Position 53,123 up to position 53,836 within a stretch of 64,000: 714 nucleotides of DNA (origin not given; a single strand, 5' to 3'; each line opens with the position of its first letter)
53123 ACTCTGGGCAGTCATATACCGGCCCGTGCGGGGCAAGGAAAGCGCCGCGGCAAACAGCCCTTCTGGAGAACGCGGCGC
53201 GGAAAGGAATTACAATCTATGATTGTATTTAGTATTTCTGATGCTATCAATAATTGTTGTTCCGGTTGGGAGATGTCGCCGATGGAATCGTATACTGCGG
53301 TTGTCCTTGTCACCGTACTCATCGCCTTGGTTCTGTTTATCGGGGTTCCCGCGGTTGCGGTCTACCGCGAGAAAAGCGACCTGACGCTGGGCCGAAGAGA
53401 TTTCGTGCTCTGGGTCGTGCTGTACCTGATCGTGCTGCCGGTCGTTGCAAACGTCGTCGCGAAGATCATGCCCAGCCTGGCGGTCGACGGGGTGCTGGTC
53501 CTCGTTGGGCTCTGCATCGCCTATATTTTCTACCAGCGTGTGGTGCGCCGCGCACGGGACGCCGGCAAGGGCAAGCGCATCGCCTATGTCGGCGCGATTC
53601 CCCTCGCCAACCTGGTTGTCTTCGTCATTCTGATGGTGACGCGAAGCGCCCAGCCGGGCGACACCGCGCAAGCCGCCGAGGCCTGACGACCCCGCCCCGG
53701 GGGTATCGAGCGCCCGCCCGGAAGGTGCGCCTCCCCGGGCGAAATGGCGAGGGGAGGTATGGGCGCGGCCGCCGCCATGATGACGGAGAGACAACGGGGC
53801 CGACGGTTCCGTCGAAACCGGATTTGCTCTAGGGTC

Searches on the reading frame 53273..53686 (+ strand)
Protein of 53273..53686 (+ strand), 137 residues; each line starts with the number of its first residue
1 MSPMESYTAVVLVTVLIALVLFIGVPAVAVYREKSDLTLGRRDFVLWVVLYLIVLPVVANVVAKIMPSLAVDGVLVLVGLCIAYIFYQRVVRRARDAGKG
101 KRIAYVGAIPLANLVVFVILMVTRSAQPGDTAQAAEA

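Call 10: search_protein_families(library=pfam, proteins=[window:53273-53686:+])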
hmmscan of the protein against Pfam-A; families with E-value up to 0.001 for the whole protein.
window:53273-53686:+ (137 aa): 1 family
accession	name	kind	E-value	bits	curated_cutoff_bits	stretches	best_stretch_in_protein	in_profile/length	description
PF05656.20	DUF805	-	3e-06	28.1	25.7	1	40-127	9-104/111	Protein of unknown function (DUF805)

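Call 15: find_encoding_contigs(protein=window:53273-53686:+, flank=3000, max_places=10)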
Protein window:53273-53686:+ (137 aa): no gene with exactly this product is on record in the collection.

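Call 16: find_encoding_contigs(protein=window:53282-53686:+, flank=3000, max_places=10)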
Protein window:53282-53686:+ (134 aa): 21 contigs read that carry it; 10 places shown.
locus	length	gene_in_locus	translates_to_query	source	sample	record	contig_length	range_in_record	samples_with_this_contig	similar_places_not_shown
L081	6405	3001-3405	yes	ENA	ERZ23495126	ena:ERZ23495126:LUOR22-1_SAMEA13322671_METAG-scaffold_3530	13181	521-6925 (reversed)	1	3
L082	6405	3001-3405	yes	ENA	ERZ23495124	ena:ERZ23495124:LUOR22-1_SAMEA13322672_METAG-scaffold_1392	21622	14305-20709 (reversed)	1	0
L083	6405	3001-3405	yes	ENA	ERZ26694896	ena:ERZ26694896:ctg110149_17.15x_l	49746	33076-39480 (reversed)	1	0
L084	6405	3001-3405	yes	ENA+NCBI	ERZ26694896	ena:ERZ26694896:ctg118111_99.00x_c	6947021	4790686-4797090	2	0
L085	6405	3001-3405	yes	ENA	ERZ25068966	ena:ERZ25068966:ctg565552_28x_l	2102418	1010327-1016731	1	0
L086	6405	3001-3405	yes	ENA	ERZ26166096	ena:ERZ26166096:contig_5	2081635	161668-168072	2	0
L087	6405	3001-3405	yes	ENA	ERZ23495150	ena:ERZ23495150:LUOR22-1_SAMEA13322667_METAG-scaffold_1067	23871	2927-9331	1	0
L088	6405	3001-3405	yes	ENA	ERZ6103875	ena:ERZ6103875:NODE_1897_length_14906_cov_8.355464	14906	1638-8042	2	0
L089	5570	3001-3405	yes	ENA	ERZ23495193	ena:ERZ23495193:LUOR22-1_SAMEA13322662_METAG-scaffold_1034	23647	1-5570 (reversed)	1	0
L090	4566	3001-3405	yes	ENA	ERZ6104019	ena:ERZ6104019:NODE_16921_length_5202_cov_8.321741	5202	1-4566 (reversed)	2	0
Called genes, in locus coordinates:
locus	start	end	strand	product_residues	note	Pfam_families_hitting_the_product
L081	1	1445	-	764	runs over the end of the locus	PF01315:Ald_Xan_dh_C, PF02738:MoCoBD_1, PF20256:MoCoBD_2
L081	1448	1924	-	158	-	PF00111:Fer2 (weak), PF01799:Fer2_2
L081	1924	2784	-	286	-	PF00941:FAD_binding_5, PF03450:CO_deh_flav_C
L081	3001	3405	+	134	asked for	PF05656:DUF805 (weak)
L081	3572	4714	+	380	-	PF02771:Acyl-CoA_dh_N, PF02770:Acyl-CoA_dh_M, PF00441:Acyl-CoA_dh_1, PF08028:Acyl-CoA_dh_2, PF22924:ACOX_C_alpha1 (weak)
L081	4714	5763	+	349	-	PF00378:ECH_1, PF16113:ECH_2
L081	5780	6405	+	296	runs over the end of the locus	PF03446:NAD_binding_2, PF03807:F420_oxidored (weak), PF14833:NAD_binding_11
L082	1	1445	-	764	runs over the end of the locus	PF01315:Ald_Xan_dh_C, PF02738:MoCoBD_1, PF20256:MoCoBD_2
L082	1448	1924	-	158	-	PF00111:Fer2 (weak), PF01799:Fer2_2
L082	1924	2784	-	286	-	PF00941:FAD_binding_5, PF03450:CO_deh_flav_C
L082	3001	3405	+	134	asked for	PF05656:DUF805 (weak)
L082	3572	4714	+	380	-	PF02771:Acyl-CoA_dh_N, PF02770:Acyl-CoA_dh_M, PF00441:Acyl-CoA_dh_1, PF08028:Acyl-CoA_dh_2, PF22924:ACOX_C_alpha1 (weak)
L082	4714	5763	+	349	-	PF00378:ECH_1, PF16113:ECH_2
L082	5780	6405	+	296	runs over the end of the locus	PF03446:NAD_binding_2, PF03807:F420_oxidored (weak), PF14833:NAD_binding_11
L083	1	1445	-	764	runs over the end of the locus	PF01315:Ald_Xan_dh_C, PF02738:MoCoBD_1, PF20256:MoCoBD_2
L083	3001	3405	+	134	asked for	PF05656:DUF805 (weak)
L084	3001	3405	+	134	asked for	PF05656:DUF805 (weak)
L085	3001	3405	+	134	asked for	PF05656:DUF805 (weak)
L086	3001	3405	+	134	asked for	PF05656:DUF805 (weak)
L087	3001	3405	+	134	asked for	PF05656:DUF805 (weak)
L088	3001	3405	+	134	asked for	PF05656:DUF805 (weak)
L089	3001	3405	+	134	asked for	PF05656:DUF805 (weak)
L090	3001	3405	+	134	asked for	PF05656:DUF805 (weak)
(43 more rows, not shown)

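Call 20: find_homologous_proteins(query=window:53282-53686:+, max_evalue=0.001)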
Query window:53282-53686:+ (134 aa): 38 proteins with E <= 0.001 among 631 candidates.
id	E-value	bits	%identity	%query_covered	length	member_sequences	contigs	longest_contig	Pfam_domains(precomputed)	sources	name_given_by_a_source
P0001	1.3e-73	263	100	100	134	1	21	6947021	PF05656.21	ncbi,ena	-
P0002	3.6e-66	239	92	100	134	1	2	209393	-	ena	-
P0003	5.4e-66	238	91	100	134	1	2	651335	-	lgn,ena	-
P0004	1.3e-65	237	91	100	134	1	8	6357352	-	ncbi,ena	-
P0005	1.5e-65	237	90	100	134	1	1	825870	-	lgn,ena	-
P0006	1.7e-65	236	90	100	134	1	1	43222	-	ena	-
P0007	9.2e-63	228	87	100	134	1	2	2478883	PF05656.21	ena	-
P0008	2.9e-51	190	71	99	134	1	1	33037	PF05656.21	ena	-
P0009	3.1e-47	177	69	100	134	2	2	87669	-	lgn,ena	-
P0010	7.7e-47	176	66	100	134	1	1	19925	-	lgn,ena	-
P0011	1.1e-39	153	59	100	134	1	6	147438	-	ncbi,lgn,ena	-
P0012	1.1e-39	153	59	100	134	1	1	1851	PF05656.21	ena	-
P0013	1.5e-39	153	58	100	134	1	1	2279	PF05656.21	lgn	-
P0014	1.7e-39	152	62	90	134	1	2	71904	-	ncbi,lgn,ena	-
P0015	2.5e-39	152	67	80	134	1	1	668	PF05656.21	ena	-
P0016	3.3e-39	152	65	84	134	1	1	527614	-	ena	-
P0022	7.5e-38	147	63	80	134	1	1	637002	PF05656.21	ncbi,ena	-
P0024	1.4e-37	146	64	80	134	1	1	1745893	PF05656.21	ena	-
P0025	2.0e-37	146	63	80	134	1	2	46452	PF05656.21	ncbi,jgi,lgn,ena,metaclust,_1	metaclust:\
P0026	2.0e-37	146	64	80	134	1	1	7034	PF05656.21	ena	-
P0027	2.1e-37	146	63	80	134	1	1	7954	PF05656.21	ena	-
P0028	3.2e-37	145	63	80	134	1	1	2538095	PF05656.21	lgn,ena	-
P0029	3.9e-37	145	56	100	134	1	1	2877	PF05656.21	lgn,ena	-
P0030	3.9e-37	145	62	80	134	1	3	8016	PF05656.21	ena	-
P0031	3.9e-37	145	56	100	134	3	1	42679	PF05656.21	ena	-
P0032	5.0e-37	144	61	92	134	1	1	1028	PF05656.21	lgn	-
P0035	4.2e-34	135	57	95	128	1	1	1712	PF05656.21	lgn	-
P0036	2.0e-32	130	60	75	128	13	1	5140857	PF05656.21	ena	-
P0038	1.8e-18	85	39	87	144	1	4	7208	-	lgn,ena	-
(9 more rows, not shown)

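Call 21: find_encoding_contigs(protein=P0004, flank=3000, max_places=3)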
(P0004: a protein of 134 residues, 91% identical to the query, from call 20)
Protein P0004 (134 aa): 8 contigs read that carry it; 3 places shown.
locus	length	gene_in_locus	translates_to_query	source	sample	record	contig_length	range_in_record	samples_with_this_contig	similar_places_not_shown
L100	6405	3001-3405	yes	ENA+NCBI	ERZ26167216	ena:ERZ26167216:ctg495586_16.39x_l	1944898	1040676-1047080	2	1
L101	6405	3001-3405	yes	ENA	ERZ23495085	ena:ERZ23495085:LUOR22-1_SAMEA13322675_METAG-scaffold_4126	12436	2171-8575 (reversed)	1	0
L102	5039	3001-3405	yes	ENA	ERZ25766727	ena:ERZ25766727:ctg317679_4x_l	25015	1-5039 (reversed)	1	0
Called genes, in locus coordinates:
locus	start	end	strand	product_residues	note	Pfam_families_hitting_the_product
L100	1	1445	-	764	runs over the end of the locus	PF01315:Ald_Xan_dh_C, PF02738:MoCoBD_1, PF20256:MoCoBD_2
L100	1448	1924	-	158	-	PF00111:Fer2 (weak), PF01799:Fer2_2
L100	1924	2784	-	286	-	PF00941:FAD_binding_5, PF03450:CO_deh_flav_C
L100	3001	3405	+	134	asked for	-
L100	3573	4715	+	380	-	PF02771:Acyl-CoA_dh_N, PF02770:Acyl-CoA_dh_M, PF00441:Acyl-CoA_dh_1, PF08028:Acyl-CoA_dh_2, PF22924:ACOX_C_alpha1 (weak)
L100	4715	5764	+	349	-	PF00378:ECH_1, PF16113:ECH_2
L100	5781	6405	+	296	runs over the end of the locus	PF03446:NAD_binding_2, PF03807:F420_oxidored (weak), PF14833:NAD_binding_11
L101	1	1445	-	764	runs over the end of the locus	PF01315:Ald_Xan_dh_C, PF02738:MoCoBD_1, PF20256:MoCoBD_2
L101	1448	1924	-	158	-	PF00111:Fer2 (weak), PF01799:Fer2_2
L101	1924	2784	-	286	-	PF00941:FAD_binding_5, PF03450:CO_deh_flav_C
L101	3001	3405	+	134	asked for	-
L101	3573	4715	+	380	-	PF02771:Acyl-CoA_dh_N, PF02770:Acyl-CoA_dh_M, PF00441:Acyl-CoA_dh_1, PF08028:Acyl-CoA_dh_2, PF22924:ACOX_C_alpha1 (weak)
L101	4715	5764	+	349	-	PF00378:ECH_1, PF16113:ECH_2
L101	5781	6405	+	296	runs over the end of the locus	PF03446:NAD_binding_2, PF03807:F420_oxidored (weak), PF14833:NAD_binding_11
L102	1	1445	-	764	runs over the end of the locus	PF01315:Ald_Xan_dh_C, PF02738:MoCoBD_1, PF20256:MoCoBD_2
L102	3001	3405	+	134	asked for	-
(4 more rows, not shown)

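Call 22: find_encoding_contigs(protein=P0007, flank=3000, max_places=2)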
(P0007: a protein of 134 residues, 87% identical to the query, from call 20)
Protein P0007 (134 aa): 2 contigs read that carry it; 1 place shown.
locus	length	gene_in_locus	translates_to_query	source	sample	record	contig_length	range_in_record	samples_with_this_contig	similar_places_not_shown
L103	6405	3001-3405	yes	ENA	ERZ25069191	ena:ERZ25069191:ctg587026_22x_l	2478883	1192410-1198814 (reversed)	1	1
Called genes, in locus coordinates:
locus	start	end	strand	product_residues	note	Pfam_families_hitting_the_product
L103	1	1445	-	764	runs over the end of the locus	PF01315:Ald_Xan_dh_C, PF02738:MoCoBD_1, PF20256:MoCoBD_2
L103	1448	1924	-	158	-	PF00111:Fer2 (weak), PF01799:Fer2_2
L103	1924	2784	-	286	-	PF00941:FAD_binding_5, PF03450:CO_deh_flav_C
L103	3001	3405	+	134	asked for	PF05656:DUF805 (weak)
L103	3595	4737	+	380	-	PF02771:Acyl-CoA_dh_N, PF02770:Acyl-CoA_dh_M, PF00441:Acyl-CoA_dh_1, PF08028:Acyl-CoA_dh_2, PF22924:ACOX_C_alpha1 (weak)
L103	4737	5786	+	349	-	PF00378:ECH_1, PF16113:ECH_2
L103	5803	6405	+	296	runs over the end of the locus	PF03446:NAD_binding_2, PF03807:F420_oxidored (weak), PF14833:NAD_binding_11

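Call 23: find_encoding_contigs(protein=P0008, flank=3000, max_places=2)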
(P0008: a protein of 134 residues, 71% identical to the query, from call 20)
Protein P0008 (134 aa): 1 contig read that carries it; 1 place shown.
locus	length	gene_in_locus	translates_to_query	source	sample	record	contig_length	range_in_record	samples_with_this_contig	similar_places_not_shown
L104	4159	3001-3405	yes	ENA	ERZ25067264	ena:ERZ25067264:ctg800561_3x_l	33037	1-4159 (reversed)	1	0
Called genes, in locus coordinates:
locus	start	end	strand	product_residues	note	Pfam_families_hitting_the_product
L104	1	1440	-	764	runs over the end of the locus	PF01315:Ald_Xan_dh_C, PF02738:MoCoBD_1, PF20256:MoCoBD_2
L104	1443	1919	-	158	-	PF00111:Fer2 (weak), PF01799:Fer2_2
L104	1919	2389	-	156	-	PF03450:CO_deh_flav_C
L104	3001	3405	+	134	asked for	PF05656:DUF805 (weak)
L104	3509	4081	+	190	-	-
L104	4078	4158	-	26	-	?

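Call 24: find_encoding_contigs(protein=P0009, flank=3000, max_places=2)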
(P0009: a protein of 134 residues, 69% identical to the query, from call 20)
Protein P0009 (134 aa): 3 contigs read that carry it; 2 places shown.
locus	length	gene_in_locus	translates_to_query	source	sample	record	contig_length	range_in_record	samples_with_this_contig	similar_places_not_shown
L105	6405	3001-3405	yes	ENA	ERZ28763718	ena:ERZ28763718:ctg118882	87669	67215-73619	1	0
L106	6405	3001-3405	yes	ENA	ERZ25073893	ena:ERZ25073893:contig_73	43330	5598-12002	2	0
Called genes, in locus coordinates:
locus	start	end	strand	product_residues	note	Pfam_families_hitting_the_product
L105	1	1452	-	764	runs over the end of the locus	PF01315:Ald_Xan_dh_C, PF02738:MoCoBD_1, PF20256:MoCoBD_2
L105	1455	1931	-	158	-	PF00111:Fer2 (weak), PF01799:Fer2_2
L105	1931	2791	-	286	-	PF00941:FAD_binding_5, PF03450:CO_deh_flav_C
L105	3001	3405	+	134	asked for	-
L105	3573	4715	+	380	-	PF02771:Acyl-CoA_dh_N, PF02770:Acyl-CoA_dh_M, PF00441:Acyl-CoA_dh_1, PF08028:Acyl-CoA_dh_2, PF22924:ACOX_C_alpha1 (weak)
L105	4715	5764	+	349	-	PF00378:ECH_1, PF16113:ECH_2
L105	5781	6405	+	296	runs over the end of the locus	PF03446:NAD_binding_2, PF03807:F420_oxidored (weak), PF14833:NAD_binding_11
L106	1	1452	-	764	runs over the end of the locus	PF01315:Ald_Xan_dh_C, PF02738:MoCoBD_1, PF20256:MoCoBD_2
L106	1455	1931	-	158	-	PF00111:Fer2 (weak), PF01799:Fer2_2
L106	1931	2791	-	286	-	PF00941:FAD_binding_5, PF03450:CO_deh_flav_C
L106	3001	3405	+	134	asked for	-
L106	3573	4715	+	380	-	PF02771:Acyl-CoA_dh_N, PF02770:Acyl-CoA_dh_M, PF00441:Acyl-CoA_dh_1, PF08028:Acyl-CoA_dh_2, PF22924:ACOX_C_alpha1 (weak)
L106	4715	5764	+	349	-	PF00378:ECH_1, PF16113:ECH_2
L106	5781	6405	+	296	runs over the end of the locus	PF03446:NAD_binding_2, PF03807:F420_oxidored (weak), PF14833:NAD_binding_11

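Call 26: find_encoding_contigs(protein=P0011, flank=3000, max_places=2)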
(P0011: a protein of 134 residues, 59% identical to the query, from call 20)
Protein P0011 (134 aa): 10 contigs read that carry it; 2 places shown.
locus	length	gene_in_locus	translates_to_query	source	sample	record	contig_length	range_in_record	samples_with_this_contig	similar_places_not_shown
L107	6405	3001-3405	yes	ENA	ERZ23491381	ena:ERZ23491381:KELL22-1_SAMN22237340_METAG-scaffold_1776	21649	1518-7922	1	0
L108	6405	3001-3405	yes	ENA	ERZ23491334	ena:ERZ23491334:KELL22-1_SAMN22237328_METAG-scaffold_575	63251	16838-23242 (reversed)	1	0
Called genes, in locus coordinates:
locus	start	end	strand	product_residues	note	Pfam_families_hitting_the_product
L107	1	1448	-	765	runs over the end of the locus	PF01315:Ald_Xan_dh_C, PF02738:MoCoBD_1, PF20256:MoCoBD_2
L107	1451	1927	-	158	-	PF00111:Fer2 (weak), PF01799:Fer2_2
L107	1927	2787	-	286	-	PF00941:FAD_binding_5, PF03450:CO_deh_flav_C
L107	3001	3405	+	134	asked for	-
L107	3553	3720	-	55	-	-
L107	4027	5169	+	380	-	PF02771:Acyl-CoA_dh_N, PF02770:Acyl-CoA_dh_M, PF00441:Acyl-CoA_dh_1, PF08028:Acyl-CoA_dh_2, PF22924:ACOX_C_alpha1 (faint)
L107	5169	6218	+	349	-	PF00378:ECH_1, PF16113:ECH_2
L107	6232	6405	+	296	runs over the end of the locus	PF03446:NAD_binding_2, PF03807:F420_oxidored (weak), PF14833:NAD_binding_11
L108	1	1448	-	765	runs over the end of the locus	PF01315:Ald_Xan_dh_C, PF02738:MoCoBD_1, PF20256:MoCoBD_2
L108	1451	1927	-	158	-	PF00111:Fer2 (weak), PF01799:Fer2_2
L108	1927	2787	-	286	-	PF00941:FAD_binding_5, PF03450:CO_deh_flav_C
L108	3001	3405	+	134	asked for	-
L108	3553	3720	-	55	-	-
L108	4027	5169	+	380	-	PF02771:Acyl-CoA_dh_N, PF02770:Acyl-CoA_dh_M, PF00441:Acyl-CoA_dh_1, PF08028:Acyl-CoA_dh_2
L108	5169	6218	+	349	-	PF00378:ECH_1, PF16113:ECH_2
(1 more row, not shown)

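Call 27: find_encoding_contigs(protein=P0016, flank=3000, max_places=2)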
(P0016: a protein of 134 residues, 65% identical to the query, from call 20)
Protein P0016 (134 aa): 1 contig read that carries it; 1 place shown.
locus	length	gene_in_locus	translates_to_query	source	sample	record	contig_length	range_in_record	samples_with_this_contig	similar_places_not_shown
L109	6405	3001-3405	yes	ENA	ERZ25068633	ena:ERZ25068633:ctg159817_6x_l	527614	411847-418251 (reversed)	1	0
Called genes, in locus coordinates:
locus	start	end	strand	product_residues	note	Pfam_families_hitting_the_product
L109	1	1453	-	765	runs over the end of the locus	PF01315:Ald_Xan_dh_C, PF02738:MoCoBD_1, PF20256:MoCoBD_2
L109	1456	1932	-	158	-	PF00111:Fer2 (weak), PF01799:Fer2_2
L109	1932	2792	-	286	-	PF00941:FAD_binding_5, PF03450:CO_deh_flav_C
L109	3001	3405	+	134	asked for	-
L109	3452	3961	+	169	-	-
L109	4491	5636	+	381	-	PF02771:Acyl-CoA_dh_N, PF02770:Acyl-CoA_dh_M, PF00441:Acyl-CoA_dh_1, PF08028:Acyl-CoA_dh_2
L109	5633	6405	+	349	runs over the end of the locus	PF00378:ECH_1, PF16113:ECH_2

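Call 28: find_encoding_contigs(protein=P0036, flank=3000, max_places=2)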
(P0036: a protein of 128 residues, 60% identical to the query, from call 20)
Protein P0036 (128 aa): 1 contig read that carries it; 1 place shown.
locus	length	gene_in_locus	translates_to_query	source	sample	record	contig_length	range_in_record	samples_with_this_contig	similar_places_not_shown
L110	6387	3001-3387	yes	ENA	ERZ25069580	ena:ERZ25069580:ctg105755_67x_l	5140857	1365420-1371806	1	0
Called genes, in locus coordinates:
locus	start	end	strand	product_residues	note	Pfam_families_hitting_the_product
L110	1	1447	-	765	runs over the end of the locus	PF01315:Ald_Xan_dh_C, PF02738:MoCoBD_1, PF20256:MoCoBD_2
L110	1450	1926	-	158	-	PF00111:Fer2 (weak), PF01799:Fer2_2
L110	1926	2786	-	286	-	PF00941:FAD_binding_5, PF03450:CO_deh_flav_C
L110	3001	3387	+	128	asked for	PF05656:DUF805 (weak)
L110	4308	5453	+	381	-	PF02771:Acyl-CoA_dh_N, PF02770:Acyl-CoA_dh_M, PF00441:Acyl-CoA_dh_1, PF08028:Acyl-CoA_dh_2, PF22924:ACOX_C_alpha1 (weak)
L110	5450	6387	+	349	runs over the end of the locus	PF00378:ECH_1, PF16113:ECH_2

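Call 29: find_encoding_contigs(protein=P0038, flank=3000, max_places=2)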
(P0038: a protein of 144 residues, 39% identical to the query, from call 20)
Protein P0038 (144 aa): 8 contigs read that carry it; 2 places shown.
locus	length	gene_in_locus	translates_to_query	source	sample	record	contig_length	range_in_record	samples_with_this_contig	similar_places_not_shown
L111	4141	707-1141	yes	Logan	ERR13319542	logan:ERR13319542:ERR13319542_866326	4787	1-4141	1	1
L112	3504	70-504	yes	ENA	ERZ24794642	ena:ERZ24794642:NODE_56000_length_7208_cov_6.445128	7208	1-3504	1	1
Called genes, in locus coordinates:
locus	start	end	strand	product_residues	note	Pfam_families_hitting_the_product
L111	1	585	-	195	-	?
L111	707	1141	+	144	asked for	-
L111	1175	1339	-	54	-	PF13551:HTH_29 (faint), PF02796:HTH_7, PF13384:HTH_23 (weak)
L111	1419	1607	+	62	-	-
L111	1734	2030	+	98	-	-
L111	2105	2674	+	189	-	-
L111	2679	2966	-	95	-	-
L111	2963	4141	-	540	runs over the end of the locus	PF00589:Phage_integrase (weak)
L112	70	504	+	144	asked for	-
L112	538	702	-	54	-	PF13551:HTH_29 (faint), PF02796:HTH_7, PF13384:HTH_23 (weak)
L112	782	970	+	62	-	-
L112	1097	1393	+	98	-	-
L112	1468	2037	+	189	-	-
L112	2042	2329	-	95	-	-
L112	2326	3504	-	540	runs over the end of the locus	PF00589:Phage_integrase (weak)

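Call 61: search_dna_similar(query=window:53282-53686:+, collection=plasmids, mode=protein, max_rows=8, max_evalue=0.001)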
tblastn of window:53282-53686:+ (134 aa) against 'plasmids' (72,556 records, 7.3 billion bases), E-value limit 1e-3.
No match.
